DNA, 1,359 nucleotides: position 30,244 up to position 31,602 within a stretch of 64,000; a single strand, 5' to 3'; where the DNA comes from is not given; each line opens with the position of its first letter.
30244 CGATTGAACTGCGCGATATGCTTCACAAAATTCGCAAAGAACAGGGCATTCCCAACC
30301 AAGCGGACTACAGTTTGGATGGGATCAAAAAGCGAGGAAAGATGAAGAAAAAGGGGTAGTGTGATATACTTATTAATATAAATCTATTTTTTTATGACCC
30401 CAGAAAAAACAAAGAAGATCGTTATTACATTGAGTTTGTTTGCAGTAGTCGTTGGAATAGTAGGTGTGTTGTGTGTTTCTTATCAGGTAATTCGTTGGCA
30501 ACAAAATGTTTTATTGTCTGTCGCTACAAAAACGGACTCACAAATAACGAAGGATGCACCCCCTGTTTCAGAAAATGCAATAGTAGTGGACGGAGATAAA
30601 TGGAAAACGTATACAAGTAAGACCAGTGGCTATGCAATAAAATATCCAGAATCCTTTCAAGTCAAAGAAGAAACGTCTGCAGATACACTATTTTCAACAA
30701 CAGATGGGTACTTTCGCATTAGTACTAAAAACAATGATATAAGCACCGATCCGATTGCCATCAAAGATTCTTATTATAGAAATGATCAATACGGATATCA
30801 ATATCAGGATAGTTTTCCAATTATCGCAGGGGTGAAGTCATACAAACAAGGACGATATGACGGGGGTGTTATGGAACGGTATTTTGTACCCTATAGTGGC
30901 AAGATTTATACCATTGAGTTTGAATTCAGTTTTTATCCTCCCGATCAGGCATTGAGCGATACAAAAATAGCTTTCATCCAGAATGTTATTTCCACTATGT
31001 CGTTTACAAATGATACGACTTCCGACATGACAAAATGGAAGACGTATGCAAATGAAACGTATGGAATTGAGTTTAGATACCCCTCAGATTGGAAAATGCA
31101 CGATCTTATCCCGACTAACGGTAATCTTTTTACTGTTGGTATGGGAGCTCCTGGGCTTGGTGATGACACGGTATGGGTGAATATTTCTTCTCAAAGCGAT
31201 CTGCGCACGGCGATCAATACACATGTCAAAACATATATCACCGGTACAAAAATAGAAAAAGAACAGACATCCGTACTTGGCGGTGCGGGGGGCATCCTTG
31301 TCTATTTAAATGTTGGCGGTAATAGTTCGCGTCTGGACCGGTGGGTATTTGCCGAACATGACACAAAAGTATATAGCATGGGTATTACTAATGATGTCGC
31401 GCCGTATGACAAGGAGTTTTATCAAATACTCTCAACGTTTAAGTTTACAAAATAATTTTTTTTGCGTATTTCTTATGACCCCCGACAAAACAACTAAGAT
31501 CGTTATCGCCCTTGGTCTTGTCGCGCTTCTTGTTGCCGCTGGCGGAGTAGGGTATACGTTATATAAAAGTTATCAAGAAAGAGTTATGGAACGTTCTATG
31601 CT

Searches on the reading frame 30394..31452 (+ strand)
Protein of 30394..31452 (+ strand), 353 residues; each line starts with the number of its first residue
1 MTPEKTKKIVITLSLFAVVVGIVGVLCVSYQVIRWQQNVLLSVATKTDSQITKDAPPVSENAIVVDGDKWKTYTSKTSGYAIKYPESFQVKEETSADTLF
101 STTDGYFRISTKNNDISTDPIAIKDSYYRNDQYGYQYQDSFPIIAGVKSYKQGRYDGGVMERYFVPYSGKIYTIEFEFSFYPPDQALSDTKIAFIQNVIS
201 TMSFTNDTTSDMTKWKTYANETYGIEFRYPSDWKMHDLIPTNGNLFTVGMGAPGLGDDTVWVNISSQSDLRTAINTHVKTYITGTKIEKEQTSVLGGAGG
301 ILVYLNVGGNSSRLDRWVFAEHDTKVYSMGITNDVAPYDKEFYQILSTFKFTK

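Call 82: search_protein_families(library=pfam, proteins=[window:30394-31452:+], max_evalue=0.00001)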
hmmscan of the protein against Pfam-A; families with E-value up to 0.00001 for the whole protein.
window:30394-31452:+ (353 aa): 1 family
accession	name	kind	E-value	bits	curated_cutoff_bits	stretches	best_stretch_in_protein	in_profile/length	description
PF18933.6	PsbP_2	-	3.6e-07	30.8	27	1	206-340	35-170/184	PsbP-like protein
